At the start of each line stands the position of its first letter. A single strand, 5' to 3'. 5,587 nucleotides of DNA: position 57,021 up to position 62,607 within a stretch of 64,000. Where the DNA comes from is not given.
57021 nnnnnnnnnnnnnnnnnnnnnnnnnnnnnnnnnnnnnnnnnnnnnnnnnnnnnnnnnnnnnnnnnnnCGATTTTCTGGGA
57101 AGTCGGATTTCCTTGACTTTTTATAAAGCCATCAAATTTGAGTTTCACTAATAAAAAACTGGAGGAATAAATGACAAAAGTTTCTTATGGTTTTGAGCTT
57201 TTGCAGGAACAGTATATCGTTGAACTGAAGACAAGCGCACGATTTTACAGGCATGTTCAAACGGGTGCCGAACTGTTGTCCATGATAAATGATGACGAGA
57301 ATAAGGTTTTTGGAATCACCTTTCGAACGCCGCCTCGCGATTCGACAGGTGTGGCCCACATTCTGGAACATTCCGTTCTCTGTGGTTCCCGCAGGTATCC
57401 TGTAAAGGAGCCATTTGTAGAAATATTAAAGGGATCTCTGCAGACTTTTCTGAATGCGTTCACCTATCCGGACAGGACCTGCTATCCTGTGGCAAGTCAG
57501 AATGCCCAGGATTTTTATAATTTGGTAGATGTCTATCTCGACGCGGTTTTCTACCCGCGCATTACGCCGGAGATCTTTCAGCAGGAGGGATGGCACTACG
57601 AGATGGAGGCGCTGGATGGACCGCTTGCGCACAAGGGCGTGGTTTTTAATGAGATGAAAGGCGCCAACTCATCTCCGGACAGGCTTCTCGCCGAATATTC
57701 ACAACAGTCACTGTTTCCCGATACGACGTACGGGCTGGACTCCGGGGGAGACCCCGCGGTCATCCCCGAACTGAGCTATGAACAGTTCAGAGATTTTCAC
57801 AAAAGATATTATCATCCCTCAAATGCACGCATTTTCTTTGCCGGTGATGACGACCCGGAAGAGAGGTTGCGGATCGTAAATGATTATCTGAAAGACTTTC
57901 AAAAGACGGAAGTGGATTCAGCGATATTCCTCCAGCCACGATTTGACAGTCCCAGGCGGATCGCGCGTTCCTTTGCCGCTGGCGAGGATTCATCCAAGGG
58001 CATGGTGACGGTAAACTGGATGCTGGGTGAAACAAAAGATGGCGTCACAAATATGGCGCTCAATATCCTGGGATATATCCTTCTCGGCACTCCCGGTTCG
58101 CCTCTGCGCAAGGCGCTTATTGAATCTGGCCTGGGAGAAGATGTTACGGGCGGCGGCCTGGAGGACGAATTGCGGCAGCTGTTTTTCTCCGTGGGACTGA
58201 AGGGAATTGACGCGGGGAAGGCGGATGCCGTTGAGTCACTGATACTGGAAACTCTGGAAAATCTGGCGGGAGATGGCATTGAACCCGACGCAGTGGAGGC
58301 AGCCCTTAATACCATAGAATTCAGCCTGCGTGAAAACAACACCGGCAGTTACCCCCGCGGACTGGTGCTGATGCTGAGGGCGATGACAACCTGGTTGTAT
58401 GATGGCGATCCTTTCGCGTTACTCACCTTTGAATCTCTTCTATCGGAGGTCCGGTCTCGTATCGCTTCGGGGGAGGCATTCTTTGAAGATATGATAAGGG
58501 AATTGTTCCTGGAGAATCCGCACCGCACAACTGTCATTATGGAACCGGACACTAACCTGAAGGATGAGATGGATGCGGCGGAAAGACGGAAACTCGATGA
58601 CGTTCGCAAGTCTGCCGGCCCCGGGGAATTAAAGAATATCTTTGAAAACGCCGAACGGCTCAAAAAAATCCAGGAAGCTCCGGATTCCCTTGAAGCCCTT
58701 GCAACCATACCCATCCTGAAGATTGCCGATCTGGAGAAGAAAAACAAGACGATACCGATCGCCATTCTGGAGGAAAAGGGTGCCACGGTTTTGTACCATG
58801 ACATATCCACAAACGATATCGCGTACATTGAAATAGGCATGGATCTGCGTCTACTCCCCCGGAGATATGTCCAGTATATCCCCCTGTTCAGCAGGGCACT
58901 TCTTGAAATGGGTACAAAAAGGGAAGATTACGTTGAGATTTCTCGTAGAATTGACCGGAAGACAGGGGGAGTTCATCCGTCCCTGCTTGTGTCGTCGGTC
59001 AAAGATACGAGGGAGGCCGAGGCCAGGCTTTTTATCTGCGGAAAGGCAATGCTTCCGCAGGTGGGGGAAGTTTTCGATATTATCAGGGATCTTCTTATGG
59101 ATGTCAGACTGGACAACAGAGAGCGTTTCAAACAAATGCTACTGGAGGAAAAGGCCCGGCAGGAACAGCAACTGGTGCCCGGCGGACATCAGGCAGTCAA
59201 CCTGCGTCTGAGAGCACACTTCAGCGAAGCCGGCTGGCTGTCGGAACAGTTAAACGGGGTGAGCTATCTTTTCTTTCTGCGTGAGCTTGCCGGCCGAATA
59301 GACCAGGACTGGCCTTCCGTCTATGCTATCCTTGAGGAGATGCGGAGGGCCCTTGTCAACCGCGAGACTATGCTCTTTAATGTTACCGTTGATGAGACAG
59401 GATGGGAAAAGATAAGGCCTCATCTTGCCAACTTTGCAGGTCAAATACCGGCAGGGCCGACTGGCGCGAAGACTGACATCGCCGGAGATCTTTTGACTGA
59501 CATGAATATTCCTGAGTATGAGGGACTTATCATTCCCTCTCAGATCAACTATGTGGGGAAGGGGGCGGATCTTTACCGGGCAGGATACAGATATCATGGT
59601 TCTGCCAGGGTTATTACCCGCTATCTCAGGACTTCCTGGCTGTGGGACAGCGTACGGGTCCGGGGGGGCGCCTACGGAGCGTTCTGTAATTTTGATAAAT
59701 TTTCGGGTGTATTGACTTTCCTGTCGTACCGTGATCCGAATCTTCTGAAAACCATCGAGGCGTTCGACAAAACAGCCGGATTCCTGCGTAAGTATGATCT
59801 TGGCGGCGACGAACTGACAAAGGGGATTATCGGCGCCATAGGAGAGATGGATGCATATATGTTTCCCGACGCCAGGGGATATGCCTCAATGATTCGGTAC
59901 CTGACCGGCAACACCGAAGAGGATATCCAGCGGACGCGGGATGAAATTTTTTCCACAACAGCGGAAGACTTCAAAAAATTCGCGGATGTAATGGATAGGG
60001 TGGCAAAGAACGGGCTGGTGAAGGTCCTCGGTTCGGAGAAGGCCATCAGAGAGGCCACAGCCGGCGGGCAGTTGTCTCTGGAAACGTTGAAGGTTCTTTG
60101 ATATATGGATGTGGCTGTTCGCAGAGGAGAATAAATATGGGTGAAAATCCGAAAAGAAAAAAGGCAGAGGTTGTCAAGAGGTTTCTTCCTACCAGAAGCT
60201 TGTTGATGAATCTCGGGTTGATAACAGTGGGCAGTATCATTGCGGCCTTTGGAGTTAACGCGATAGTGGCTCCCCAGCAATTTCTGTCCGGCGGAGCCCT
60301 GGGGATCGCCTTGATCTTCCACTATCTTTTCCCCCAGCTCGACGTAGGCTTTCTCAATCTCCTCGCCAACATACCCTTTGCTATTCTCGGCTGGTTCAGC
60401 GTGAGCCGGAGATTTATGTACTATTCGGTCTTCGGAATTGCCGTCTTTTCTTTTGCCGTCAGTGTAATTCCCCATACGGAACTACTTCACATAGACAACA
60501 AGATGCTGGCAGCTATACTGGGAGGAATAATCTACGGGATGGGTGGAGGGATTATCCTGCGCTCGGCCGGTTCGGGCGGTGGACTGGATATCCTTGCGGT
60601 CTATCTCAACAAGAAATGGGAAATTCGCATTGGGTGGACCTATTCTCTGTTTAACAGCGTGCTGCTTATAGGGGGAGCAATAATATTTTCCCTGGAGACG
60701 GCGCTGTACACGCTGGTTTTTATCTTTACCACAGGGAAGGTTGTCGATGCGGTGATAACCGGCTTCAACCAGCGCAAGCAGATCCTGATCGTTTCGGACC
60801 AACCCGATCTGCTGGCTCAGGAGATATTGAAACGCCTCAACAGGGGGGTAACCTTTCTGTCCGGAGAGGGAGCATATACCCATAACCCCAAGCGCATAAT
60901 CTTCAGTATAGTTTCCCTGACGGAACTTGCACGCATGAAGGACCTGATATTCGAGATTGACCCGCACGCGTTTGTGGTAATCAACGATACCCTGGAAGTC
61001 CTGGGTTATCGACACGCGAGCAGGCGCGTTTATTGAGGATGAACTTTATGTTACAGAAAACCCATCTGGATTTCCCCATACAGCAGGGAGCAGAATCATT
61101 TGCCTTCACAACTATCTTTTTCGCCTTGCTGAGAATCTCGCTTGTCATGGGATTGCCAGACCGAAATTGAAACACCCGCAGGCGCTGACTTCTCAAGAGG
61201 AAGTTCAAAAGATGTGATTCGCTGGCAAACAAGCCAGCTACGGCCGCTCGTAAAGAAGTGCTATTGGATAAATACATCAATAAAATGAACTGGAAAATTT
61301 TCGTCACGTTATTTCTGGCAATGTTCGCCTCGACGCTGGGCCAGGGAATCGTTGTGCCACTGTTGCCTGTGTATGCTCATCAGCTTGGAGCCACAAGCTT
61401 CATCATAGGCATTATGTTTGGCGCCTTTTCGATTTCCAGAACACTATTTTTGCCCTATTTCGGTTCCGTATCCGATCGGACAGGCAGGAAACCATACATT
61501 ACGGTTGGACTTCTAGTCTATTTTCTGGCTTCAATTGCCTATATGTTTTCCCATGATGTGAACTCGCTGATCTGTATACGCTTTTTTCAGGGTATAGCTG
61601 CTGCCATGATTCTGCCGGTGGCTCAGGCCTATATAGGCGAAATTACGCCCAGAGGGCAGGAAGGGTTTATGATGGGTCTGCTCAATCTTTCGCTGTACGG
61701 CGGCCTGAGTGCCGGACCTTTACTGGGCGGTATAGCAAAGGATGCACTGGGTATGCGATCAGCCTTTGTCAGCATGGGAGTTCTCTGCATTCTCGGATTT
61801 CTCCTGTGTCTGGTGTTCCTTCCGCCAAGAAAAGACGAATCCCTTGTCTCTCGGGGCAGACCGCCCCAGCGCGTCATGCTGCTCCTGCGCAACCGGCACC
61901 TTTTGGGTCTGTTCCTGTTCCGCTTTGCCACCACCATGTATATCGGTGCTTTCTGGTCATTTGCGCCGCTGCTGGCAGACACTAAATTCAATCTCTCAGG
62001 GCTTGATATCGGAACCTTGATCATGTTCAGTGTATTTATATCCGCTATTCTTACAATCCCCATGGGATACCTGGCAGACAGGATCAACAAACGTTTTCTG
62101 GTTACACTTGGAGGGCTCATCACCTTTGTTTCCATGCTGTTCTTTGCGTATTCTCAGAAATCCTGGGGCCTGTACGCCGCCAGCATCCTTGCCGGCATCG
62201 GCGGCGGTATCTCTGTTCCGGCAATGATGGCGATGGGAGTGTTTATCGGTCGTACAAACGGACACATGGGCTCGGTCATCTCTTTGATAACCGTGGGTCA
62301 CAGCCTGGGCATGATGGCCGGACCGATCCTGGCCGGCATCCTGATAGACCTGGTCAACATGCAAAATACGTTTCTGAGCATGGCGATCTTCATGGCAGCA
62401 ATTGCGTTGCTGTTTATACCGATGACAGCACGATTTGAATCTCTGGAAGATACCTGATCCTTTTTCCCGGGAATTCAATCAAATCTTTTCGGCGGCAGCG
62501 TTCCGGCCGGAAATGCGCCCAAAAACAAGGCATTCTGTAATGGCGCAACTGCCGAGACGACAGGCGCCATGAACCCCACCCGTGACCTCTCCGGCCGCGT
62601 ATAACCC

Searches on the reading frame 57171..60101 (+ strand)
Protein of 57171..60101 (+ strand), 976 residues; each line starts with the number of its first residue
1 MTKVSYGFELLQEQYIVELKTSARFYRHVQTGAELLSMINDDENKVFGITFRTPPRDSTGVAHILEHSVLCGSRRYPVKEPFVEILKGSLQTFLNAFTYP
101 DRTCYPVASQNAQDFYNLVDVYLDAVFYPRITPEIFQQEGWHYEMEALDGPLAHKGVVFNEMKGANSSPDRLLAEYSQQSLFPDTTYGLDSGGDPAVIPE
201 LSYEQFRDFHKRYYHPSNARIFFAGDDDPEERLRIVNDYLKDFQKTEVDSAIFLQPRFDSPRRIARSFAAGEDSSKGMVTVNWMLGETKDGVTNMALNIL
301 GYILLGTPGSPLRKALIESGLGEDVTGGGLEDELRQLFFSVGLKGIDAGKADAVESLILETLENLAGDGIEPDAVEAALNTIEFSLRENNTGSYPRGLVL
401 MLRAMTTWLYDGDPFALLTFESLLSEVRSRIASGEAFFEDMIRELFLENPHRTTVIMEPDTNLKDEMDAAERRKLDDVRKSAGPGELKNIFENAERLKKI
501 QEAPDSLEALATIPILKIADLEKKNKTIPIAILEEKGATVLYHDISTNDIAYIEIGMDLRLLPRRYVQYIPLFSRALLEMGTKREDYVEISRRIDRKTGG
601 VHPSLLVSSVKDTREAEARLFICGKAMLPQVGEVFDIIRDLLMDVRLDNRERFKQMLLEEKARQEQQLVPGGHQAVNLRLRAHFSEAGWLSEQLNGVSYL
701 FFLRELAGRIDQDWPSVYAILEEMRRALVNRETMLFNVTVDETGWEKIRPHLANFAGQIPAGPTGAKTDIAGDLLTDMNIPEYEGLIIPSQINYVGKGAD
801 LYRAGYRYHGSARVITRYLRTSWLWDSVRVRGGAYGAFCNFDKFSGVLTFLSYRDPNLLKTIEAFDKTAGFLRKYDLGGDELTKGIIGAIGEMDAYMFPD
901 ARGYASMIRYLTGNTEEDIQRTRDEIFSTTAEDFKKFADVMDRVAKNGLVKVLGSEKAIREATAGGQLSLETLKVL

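Call 31: search_protein_families(library=pfam, proteins=[window:57171-60101:+], max_evalue=0.00001)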
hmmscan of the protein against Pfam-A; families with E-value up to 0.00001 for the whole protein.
window:57171-60101:+ (976 aa): 4 families
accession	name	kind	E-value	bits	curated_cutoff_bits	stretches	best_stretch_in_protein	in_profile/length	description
PF08367.16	M16C_assoc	-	6.4e-69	232.4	25.3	1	457-706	1-252/252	Peptidase M16C associated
PF22516.1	PreP_C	-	6.3e-59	198.9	27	1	784-956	2-173/173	PreP C-terminal domain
PF05193.26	Peptidase_M16_C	-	3.8e-32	112.1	23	1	201-380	2-179/181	Peptidase M16 inactive domain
PF00675.25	Peptidase_M16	-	6.1e-09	36.4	22.3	1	55-148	27-119/149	Insulinase (Peptidase family M16)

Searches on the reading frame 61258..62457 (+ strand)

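Call 31: search_protein_families(library=pfam, proteins=[window:61258-62457:+], max_evalue=0.00001)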
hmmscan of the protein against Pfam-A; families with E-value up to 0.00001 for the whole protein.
window:61258-62457:+ (399 aa): 4 families
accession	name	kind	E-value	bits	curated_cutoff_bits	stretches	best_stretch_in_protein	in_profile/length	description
PF07690.21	MFS_1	-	8e-60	203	33.4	2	18-238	1-227/347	Major Facilitator Superfamily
PF12832.13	MFS_1_like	-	2.7e-15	56.7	25.2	2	11-170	210-371/373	MFS_1 like family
PF00083.30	Sugar_tr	-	7.2e-09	35.5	22.3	1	45-189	43-192/452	Sugar (and other) transporter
PF05977.19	MFS_3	-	1.5e-08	34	27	0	42-200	39-201/524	Transmembrane secretion effector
